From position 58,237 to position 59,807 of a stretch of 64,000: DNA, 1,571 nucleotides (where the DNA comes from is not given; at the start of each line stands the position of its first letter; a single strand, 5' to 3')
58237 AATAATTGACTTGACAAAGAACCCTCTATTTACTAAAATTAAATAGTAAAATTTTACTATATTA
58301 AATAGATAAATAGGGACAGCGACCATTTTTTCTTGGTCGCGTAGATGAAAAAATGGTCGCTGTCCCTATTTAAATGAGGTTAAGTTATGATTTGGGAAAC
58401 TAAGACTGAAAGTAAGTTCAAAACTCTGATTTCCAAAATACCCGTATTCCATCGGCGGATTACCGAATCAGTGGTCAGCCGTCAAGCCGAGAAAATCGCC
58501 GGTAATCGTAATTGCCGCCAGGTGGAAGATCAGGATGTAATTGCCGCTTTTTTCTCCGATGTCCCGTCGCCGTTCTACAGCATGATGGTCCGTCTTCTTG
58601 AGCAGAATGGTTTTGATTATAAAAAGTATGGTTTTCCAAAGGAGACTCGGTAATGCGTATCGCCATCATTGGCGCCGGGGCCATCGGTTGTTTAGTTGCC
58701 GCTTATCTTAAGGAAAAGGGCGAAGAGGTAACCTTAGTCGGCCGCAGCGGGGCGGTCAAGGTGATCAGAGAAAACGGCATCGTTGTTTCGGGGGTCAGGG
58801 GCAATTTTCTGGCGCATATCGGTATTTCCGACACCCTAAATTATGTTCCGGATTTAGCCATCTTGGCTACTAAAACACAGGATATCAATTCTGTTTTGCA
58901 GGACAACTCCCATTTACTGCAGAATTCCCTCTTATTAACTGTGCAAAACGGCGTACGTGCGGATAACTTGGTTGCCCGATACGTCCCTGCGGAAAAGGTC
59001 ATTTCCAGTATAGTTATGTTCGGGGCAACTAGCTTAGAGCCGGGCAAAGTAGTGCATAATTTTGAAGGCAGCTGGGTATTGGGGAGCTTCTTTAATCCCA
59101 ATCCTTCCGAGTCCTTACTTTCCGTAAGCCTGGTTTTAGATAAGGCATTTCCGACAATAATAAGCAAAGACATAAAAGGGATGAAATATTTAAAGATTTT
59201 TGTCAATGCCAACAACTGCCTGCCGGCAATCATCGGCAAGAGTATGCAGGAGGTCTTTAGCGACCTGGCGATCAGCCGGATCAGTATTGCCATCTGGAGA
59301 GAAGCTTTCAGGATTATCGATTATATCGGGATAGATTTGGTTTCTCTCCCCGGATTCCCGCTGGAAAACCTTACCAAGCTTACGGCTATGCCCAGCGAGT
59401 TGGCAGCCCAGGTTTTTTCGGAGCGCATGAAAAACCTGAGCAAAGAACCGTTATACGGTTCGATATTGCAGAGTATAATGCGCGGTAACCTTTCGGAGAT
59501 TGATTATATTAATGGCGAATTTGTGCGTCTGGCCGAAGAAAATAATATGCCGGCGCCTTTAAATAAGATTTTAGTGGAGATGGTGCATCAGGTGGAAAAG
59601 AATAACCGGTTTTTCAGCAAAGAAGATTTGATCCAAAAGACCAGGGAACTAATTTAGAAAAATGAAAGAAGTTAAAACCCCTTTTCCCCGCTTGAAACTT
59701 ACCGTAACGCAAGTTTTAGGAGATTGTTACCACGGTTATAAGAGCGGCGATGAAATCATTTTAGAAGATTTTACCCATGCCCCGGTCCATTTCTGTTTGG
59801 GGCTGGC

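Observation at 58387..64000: Cryptic biosynthetic cluster: small ORF, PanE-like reductase, tandem CPDGG-motif protein, ketosynthase, catalytically dead KS-like partner and B12-binding radical SAM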

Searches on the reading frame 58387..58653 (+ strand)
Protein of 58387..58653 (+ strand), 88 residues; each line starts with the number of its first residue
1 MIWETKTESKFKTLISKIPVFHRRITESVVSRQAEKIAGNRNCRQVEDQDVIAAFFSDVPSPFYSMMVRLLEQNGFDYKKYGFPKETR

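Call 7: search_protein_families(library=pfam, proteins=[window:58387-58653:+], max_evalue=0.01)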
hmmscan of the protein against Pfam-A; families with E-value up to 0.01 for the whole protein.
window:58387-58653:+ (88 aa): 3 families
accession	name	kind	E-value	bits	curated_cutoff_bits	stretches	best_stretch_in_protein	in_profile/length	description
PF11084.13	DUF2621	-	3.1e-05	24.4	27.7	1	2-81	56-135/139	Protein of unknown function (DUF2621)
PF17478.7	VP4_helical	-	0.00012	22.1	27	1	9-81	155-224/292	Rotavirus VP4 helical domain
PF08369.16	PCP_red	-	0.0059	17.1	32.5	1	14-53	8-43/45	Proto-chlorophyllide reductase 57 kD subunit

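Call 8: search_protein_families(library=ncbifam, proteins=[window:58387-58653:+], max_evalue=0.01)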
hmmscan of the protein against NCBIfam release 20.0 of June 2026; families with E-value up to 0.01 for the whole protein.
window:58387-58653:+ (88 aa): 0 families

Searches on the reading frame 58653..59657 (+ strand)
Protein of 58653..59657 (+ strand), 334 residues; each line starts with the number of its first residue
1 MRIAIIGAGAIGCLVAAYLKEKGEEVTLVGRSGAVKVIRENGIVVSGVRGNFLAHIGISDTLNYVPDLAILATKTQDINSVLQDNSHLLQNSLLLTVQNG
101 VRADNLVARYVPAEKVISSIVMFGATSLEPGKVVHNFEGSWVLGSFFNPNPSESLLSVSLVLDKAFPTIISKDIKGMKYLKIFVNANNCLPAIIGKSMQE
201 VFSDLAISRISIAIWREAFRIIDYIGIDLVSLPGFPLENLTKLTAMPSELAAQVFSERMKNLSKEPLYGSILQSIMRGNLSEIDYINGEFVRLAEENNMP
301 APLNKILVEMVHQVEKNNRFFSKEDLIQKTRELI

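Call 7: search_protein_families(library=pfam, proteins=[window:58653-59657:+], max_evalue=0.01)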
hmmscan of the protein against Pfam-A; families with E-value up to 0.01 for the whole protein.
window:58653-59657:+ (334 aa): 9 families
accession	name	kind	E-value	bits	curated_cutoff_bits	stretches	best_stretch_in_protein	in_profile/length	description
PF02558.23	ApbA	-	2.1e-30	105.7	22.2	1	3-146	1-148/150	Ketopantoate reductase PanE/ApbA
PF08546.17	ApbA_C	-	4.1e-18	66.4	22.7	1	173-315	1-125/125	Ketopantoate reductase PanE/ApbA C terminal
PF00070.33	Pyr_redox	-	4.6e-06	27.5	22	1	2-35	1-34/82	Pyridine nucleotide-disulphide oxidoreductase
PF01266.30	DAO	-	0.00011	22.4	27.9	1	2-32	1-31/353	FAD dependent oxidoreductase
PF07992.20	Pyr_redox_2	-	0.00017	21.6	26.1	1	2-33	144-175/291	Pyridine nucleotide-disulphide oxidoreductase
PF01210.29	NAD_Gly3P_dh_N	-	0.00036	21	23.1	1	3-77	2-72/158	NAD-dependent glycerol-3-phosphate dehydrogenase N-terminus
PF03807.23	F420_oxidored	-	0.00067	20.6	21.6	1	2-100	1-94/94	NADP oxidoreductase coenzyme F420-dependent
PF13450.12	NAD_binding_8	-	0.0039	17.9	21.9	1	5-31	1-27/68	NAD(P)-binding Rossmann-like domain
PF01488.26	Shikimate_DH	-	0.0088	16.6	24.3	0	2-32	14-45/138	Shikimate / quinate 5-dehydrogenase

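Call 8: search_protein_families(library=ncbifam, proteins=[window:58653-59657:+], max_evalue=0.01)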
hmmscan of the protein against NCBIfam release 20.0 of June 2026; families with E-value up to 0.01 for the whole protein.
window:58653-59657:+ (334 aa): 32 families (the best 25 are shown)
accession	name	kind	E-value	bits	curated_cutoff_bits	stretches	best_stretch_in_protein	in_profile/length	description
TIGR00745.1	apbA_panE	subfamily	2.5e-51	174.7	141.35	1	2-317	1-304/305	2-dehydropantoate 2-reductase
NF005092.1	PRK06522.2-3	equivalog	9.1e-41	139.9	500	1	1-315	1-295/296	2-dehydropantoate 2-reductase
NF006083.0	PRK08229.1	equivalog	1.1e-39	136.4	371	1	1-331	3-335/341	2-dehydropantoate 2-reductase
NF005091.0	PRK06522.2-2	equivalog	9.5e-33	113.7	252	2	1-222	2-223/302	2-dehydropantoate 2-reductase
NF005088.0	PRK06522.1-2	subfamily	1.1e-31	110.1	371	1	1-316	1-303/308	2-dehydropantoate 2-reductase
NF005089.0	PRK06522.1-4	subfamily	2.2e-24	86.4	223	2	1-101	1-104/326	2-dehydropantoate 2-reductase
NF005093.0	PRK06522.2-4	equivalog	4.9e-22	78.7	308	1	1-194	4-199/304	2-dehydropantoate 2-reductase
NF005087.0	PRK06522.1-1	equivalog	2.5e-18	66.2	351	2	1-193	1-189/296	2-dehydropantoate 2-reductase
NF009543.0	PRK12921.1-5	equivalog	6.2e-18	65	339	2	1-127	1-131/305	oxidoreductase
NF009541.0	PRK12921.1-1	equivalog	7.7e-18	64.8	338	1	2-262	7-257/297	oxidoreductase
NF004887.0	PRK06249.1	equivalog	3.6e-15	56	360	1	1-204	6-220/316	putative 2-dehydropantoate 2-reductase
NF005094.0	PRK06522.2-5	equivalog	5.3e-15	55.5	382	1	1-136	1-139/307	2-dehydropantoate 2-reductase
NF004311.0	PRK05708.1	equivalog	2.1e-14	53.1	378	1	2-186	4-189/305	putative 2-dehydropantoate 2-reductase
NF009542.0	PRK12921.1-4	equivalog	6e-08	32.3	288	1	1-102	2-99/286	oxidoreductase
NF005090.0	PRK06522.2-1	equivalog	1.5e-06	27.7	496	1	1-195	3-197/296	2-dehydropantoate 2-reductase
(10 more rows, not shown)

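Call 66: search_solved_structures(query=window:58653-59657:+, max_evalue=1e-10)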
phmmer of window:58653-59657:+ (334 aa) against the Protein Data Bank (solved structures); distinct sequences matched with E-value up to 1e-10: 9.
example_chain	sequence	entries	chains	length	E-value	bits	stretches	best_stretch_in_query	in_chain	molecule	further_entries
5hws_A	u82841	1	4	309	4.6e-27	98.4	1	1-320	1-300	2-dehydropantoate 2-reductase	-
5ayv_A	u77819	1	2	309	6e-27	98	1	1-320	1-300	2-dehydropantoate 2-reductase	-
3hwr_A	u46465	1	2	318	8.6e-19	71.2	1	1-316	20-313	2-dehydropantoate 2-reductase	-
2ew2_A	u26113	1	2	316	2.9e-16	62.9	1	1-186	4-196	2-dehydropantoate 2-reductase, putative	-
8wl1_A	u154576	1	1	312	1.1e-15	61.1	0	1-143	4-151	2-dehydropantoate 2-reductase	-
8wl3_A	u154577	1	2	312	1.3e-15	60.7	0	1-143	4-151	2-dehydropantoate 2-reductase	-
8wl4_A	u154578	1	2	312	1.9e-15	60.2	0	1-143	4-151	2-dehydropantoate 2-reductase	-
3wfi_A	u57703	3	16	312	1.3e-13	54.2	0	1-201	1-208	2-dehydropantoate 2-reductase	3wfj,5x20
3hn2_A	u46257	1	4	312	9.4e-12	48.1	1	1-159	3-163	2-dehydropantoate 2-reductase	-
